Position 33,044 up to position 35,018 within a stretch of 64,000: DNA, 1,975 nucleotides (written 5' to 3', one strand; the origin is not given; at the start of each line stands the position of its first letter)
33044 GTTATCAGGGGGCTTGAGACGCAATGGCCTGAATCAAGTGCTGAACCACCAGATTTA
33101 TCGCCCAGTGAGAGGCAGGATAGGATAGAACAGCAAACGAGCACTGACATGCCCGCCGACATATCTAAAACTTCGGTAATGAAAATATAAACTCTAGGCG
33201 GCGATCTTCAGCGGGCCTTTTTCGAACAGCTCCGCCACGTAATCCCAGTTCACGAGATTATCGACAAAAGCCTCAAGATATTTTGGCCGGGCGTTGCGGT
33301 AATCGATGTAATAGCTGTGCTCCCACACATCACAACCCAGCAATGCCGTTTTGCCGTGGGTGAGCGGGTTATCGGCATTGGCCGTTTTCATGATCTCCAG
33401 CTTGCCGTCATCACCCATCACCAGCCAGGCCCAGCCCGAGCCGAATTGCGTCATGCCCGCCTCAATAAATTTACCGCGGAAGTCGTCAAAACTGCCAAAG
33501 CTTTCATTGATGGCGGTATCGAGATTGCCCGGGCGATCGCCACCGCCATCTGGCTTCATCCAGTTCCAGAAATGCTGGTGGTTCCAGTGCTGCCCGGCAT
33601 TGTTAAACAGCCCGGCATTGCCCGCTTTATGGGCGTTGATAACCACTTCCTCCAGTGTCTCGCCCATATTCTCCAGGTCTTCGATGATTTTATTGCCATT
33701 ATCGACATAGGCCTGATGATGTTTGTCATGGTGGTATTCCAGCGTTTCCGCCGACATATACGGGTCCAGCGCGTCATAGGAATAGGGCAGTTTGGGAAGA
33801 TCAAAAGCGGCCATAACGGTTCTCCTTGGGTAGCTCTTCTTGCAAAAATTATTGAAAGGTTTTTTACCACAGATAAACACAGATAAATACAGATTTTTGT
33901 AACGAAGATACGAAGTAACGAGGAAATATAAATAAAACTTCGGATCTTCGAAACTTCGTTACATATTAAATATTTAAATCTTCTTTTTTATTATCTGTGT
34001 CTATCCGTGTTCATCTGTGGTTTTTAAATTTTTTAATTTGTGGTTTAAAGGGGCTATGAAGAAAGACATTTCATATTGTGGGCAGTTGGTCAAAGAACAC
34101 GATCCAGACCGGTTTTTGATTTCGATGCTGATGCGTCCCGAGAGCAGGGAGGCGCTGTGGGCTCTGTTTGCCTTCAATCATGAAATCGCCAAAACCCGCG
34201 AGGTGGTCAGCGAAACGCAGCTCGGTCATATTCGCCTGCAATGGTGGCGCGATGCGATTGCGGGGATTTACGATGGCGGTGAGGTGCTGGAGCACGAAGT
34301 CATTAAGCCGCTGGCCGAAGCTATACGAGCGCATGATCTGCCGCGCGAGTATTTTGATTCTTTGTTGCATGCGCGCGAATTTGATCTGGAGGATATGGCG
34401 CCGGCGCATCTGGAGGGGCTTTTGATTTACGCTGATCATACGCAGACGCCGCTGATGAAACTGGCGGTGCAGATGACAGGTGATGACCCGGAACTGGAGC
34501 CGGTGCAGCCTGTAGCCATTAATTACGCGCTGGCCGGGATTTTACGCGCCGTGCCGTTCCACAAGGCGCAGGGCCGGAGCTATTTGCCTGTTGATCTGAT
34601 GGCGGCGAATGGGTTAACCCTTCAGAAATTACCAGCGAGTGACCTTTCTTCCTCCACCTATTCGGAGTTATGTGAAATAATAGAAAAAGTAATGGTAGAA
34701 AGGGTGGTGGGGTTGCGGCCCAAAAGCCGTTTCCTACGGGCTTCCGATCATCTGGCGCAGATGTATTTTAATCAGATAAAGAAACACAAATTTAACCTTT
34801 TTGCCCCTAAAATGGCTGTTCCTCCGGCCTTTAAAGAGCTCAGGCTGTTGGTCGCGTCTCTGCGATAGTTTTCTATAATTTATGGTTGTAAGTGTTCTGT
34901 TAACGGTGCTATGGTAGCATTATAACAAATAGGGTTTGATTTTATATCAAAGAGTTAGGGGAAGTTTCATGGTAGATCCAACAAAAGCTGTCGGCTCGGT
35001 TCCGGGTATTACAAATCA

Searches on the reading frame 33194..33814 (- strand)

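Call 21: search_protein_families(library=pfam, proteins=[window:33194-33814:-])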
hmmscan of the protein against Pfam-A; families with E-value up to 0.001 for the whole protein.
window:33194-33814:- (206 aa): 2 families
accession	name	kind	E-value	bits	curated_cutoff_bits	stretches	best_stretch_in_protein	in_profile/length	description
PF02777.23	Sod_Fe_C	-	8.2e-39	132.2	20.9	1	96-195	3-101/102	Iron/manganese superoxide dismutases, C-terminal domain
PF00081.27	Sod_Fe_N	-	3.6e-29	101.5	27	1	4-86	2-81/82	Iron/manganese superoxide dismutases, alpha-hairpin domain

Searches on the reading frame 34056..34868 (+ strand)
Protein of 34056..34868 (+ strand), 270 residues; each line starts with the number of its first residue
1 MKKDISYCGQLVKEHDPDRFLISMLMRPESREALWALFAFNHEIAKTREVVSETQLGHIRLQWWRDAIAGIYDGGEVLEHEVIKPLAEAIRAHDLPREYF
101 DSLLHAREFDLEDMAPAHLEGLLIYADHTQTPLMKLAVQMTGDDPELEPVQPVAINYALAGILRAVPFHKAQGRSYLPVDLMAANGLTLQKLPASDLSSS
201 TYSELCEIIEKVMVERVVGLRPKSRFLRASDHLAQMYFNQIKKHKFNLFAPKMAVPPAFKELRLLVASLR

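Call 21: search_protein_families(library=pfam, proteins=[window:34056-34868:+])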
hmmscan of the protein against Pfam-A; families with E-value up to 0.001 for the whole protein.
window:34056-34868:+ (270 aa): 2 families
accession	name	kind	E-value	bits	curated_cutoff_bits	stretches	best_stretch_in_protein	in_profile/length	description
PF00494.24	SQS_PSY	-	3.8e-38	132.2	26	1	12-250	1-254/263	Squalene/phytoene synthase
PF15435.11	UNC119_bdg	-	0.00056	20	27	1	128-198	61-132/198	UNC119-binding protein C5orf30 homologue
